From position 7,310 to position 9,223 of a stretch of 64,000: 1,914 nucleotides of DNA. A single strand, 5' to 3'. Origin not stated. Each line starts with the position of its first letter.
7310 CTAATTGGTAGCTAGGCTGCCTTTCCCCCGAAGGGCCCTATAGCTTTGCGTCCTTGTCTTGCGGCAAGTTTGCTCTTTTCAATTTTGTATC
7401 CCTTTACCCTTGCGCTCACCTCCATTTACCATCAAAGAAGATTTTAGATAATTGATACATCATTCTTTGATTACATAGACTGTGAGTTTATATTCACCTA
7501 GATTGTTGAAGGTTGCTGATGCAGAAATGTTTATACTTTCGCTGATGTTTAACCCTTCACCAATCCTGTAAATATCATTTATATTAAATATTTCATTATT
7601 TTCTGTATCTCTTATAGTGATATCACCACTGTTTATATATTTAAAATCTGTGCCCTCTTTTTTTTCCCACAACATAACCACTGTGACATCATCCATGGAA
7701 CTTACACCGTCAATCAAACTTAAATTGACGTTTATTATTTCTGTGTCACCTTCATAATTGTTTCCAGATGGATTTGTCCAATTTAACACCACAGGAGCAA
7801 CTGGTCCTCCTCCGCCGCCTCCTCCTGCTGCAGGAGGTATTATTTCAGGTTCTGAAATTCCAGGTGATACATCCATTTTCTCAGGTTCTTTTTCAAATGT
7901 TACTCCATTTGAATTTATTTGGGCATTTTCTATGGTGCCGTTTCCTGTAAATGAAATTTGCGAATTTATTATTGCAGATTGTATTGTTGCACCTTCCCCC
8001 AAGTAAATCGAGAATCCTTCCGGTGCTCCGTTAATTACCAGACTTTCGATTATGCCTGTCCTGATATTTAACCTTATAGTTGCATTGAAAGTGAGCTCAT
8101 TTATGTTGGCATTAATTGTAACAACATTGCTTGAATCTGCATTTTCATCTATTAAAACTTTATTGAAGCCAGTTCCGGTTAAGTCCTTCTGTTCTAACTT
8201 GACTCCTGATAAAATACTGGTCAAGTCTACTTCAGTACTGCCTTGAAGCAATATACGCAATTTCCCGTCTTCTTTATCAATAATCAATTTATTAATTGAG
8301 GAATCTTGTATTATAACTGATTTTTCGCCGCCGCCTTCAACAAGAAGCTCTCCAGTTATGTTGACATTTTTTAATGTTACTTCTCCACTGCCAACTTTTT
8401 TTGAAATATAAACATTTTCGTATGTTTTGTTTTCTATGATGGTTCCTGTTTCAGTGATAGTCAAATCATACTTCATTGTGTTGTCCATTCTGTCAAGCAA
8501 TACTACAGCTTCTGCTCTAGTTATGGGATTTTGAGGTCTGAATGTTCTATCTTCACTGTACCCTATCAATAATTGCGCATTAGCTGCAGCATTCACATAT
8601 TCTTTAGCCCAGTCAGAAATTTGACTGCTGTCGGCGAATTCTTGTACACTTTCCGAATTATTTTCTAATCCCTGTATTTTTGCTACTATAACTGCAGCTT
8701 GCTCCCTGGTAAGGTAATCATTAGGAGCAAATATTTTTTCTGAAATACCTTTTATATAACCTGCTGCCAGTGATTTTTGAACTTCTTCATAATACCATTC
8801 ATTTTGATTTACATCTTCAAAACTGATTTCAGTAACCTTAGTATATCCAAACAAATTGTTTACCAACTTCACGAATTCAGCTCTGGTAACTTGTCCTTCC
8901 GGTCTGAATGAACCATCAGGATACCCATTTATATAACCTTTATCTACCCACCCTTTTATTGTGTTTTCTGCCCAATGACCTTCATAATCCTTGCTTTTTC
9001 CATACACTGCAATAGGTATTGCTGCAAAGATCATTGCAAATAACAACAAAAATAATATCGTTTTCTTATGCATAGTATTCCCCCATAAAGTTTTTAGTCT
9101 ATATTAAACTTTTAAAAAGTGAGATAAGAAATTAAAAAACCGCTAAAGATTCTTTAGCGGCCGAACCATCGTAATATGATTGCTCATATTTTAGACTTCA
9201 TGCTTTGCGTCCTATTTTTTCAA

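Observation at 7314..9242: Both GEMM-I riboswitches carry A20, the cGAMP-compatible variant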

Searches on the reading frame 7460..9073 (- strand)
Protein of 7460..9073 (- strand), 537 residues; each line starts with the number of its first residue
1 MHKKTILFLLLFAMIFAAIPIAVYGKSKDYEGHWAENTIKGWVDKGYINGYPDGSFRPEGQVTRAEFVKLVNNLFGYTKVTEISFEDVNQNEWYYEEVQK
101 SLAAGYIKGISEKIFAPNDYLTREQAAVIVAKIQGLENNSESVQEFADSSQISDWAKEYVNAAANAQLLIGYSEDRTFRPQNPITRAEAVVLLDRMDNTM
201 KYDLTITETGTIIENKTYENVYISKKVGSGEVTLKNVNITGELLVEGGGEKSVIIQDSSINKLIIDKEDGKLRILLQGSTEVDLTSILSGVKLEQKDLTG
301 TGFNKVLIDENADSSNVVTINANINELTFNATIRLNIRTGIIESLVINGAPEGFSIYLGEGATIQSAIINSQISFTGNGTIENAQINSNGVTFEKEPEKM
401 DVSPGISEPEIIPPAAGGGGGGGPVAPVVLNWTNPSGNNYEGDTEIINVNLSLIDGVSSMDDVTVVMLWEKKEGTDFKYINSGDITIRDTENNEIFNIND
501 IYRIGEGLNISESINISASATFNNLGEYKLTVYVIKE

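Call 13: search_protein_families(library=pfam, proteins=[window:7460-9073:-], max_evalue=0.001)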
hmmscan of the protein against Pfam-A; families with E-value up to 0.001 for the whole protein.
window:7460-9073:- (537 aa): 1 family
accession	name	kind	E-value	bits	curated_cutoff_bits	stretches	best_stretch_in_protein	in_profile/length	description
PF00395.25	SLH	-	3.8e-37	126.4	20.8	3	28-67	3-43/44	S-layer homology domain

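Call 60: find_homologous_proteins(query=window:7460-9073:-, max_evalue=1e-20)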
Query window:7460-9073:- (537 aa): 260 proteins with E <= 1e-20 among 8000 candidates; the best 120 are listed.
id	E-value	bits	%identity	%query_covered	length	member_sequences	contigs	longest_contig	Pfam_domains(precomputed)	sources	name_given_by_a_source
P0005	2.9e-273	926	82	80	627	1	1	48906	PF00395.26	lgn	-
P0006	4.4e-271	918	81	80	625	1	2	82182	PF00395.26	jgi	jgi:hypothetical protein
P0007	1.5e-269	913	83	75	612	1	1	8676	PF00395.26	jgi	jgi:hypothetical protein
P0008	9.3e-268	907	80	80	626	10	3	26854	PF00395.26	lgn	-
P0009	7.0e-265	898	81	77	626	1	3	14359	PF00395.26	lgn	-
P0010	7.3e-265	898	80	80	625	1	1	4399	PF00395.26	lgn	-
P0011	9.6e-206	703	100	60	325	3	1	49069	PF00395.26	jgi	-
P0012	1.6e-132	461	52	77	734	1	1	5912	PF13306.13,PF00395.26,PF02368.25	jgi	-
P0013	3.0e-129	450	51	82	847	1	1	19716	PF13306.13,PF00395.26,PF02368.25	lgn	-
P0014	1.7e-114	402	59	62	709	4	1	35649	PF16227.12,PF00395.26,PF02368.25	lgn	-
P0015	2.2e-112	395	58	60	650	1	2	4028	PF16227.12,PF00395.26,PF02368.25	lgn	-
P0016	6.0e-109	383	58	60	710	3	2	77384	PF16227.12,PF00395.26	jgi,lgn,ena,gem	-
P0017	1.2e-108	382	57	59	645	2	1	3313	PF26182.1,PF16227.12,PF00395.26,PF02368.25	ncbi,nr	ncbi:MAG: S-layer y protein [Bacillota bacterium]|nr:S-layer y protein [Bacillota bacterium]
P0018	1.8e-107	379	54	65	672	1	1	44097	PF16227.12,PF00395.26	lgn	-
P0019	4.8e-105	371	52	64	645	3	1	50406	PF16227.12,PF00395.26,PF02368.25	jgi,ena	-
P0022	2.0e-94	336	62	37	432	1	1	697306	PF00395.26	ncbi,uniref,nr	ncbi:hypothetical protein J2Z76_000102 [Sedimentibacter acidaminivorans]|uniref:SLH domain-containin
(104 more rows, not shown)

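Call 61: find_encoding_contigs(protein=P0022, flank=10000, max_places=2)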
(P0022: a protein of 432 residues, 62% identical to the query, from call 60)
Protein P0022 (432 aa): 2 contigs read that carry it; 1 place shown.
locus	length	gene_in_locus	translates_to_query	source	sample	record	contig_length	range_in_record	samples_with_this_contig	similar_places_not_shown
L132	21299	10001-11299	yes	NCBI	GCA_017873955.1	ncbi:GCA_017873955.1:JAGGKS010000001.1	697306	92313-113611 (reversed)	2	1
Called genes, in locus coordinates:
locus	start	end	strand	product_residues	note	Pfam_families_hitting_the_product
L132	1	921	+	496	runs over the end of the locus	PF01943:Polysacc_synt, PF13440:Polysacc_synt_3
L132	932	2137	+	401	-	PF04464:Glyphos_transf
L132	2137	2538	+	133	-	PF01467:CTP_transf_like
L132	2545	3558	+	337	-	PF01073:3Beta_HSD, PF01370:Epimerase, PF02719:Polysacc_synt_2, PF04321:RmlD_sub_bind, PF07993:NAD_binding_4 (faint), PF16363:GDP_Man_Dehyd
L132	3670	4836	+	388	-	PF03721:UDPG_MGDP_dh_N, PF00984:UDPG_MGDP_dh, PF03720:UDPG_MGDP_dh_C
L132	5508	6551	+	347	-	PF02706:Wzz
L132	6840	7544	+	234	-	PF05116:S6PP, PF08282:Hydrolase_3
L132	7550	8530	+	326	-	-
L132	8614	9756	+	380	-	PF00990:GGDEF, PF22335:Cas10-Cmr2_palm2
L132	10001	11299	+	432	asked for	PF00395:SLH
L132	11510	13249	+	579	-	PF13229:Beta_helix, PF20585:Pectate_lyase_5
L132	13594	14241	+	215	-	PF04199:Cyclase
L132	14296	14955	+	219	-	PF08901:DUF1847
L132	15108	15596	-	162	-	PF27735:2-thiour_desulf_put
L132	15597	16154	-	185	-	PF07155:ECF-ribofla_trS, PF12822:ECF_trnsprt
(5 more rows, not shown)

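Call 62: find_encoding_contigs(protein=P0013, flank=10000, max_places=2)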
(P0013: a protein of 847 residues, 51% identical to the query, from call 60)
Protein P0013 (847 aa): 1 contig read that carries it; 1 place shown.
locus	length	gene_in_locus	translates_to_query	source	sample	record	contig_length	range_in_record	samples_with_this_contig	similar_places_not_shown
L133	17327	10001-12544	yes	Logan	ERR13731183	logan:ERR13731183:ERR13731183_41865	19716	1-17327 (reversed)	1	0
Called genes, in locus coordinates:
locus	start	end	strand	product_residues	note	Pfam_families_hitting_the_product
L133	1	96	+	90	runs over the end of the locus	-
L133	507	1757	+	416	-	-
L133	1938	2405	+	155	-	-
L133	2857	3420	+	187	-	-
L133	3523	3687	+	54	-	-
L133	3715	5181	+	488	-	PF00270:DEAD (faint), PF04851:ResIII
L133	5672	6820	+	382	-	PF25169:DUF7830 (faint), PF25164:CoiA_N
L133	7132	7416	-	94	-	PF13560:HTH_31, PF12844:HTH_19, PF01381:HTH_3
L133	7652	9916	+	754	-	PF13091:PLDc_2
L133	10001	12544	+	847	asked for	PF00395:SLH, PF02368:Big_2, PF13306:LRR_5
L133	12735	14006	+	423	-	PF07833:Cu_amine_oxidN1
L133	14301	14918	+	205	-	PF00239:Resolvase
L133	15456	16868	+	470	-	PF13588:HSDR_N_2, PF00589:Phage_integrase (weak)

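Call 63: find_encoding_contigs(protein=P0016, flank=10000, max_places=2)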
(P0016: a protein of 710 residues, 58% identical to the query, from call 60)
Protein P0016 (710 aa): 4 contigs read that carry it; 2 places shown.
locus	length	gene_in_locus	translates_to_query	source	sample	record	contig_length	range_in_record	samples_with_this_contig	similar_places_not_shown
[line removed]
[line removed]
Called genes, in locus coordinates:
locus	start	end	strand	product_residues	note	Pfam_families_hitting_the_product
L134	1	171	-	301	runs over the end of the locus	PF01515:PTA_PTB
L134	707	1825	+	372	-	PF00871:Acetate_kinase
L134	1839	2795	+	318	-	PF02737:3HCDH_N, PF00725:3HCDH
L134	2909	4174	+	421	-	PF07690:MFS_1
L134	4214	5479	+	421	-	PF04015:DUF362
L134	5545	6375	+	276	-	PF05853:BKACE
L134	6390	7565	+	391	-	PF00108:Thiolase_N, PF02803:Thiolase_C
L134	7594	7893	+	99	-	-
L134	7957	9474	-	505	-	PF00989:PAS, PF13426:PAS_9 (faint), PF00158:Sigma54_activat, PF14532:Sigma54_activ_2, PF25601:AAA_lid_14, PF18024:HTH_50 (weak), PF02954:HTH_8 (weak)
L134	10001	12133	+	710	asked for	PF00395:SLH, PF16227:DUF4886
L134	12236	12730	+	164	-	PF13302:Acetyltransf_3, PF13420:Acetyltransf_4, PF00583:Acetyltransf_1, PF13673:Acetyltransf_10, PF13508:Acetyltransf_7, PF08445:FR47 (weak)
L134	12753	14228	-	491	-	PF00392:GntR, PF00155:Aminotran_1_2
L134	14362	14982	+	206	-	PF01810:LysE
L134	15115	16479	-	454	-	PF03480:DctP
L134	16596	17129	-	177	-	-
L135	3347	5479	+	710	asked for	PF00395:SLH, PF16227:DUF4886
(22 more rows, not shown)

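Call 64: find_encoding_contigs(protein=P0008, flank=10000, max_places=3)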
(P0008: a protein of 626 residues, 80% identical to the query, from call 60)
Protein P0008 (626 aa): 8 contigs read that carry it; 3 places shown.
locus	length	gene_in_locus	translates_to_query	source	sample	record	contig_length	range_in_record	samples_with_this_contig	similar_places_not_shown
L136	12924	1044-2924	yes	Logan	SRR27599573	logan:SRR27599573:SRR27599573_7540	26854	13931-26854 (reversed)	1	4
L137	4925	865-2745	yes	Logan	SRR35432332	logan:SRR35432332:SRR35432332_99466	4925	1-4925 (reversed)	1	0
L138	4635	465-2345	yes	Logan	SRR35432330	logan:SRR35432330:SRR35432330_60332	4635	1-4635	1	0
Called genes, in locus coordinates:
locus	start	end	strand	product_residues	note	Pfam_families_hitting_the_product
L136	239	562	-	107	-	-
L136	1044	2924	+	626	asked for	PF00395:SLH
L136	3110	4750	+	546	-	PF20585:Pectate_lyase_5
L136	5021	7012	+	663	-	PF04932:Wzy_C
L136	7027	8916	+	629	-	PF13727:CoA_binding_3, PF22674:C2185-like_N (weak), PF01073:3Beta_HSD, PF01370:Epimerase, PF02719:Polysacc_synt_2, PF04321:RmlD_sub_bind, PF07993:NAD_binding_4 (faint), PF16363:GDP_Man_Dehyd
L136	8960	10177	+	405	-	PF00155:Aminotran_1_2, PF01041:DegT_DnrJ_EryC1, PF01053:Cys_Met_Meta_PP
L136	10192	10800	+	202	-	PF02397:Bac_transf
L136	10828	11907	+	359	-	-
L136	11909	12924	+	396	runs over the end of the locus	PF01071:GARS_A (faint), PF02655:ATP-grasp_3, PF02786:CPSase_L_D2, PF13535:ATP-grasp_4, PF18603:LAL_C2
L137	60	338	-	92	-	-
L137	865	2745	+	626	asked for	PF00395:SLH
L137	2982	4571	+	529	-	PF20585:Pectate_lyase_5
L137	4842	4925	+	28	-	?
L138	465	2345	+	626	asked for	PF00395:SLH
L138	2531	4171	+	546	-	PF20585:Pectate_lyase_5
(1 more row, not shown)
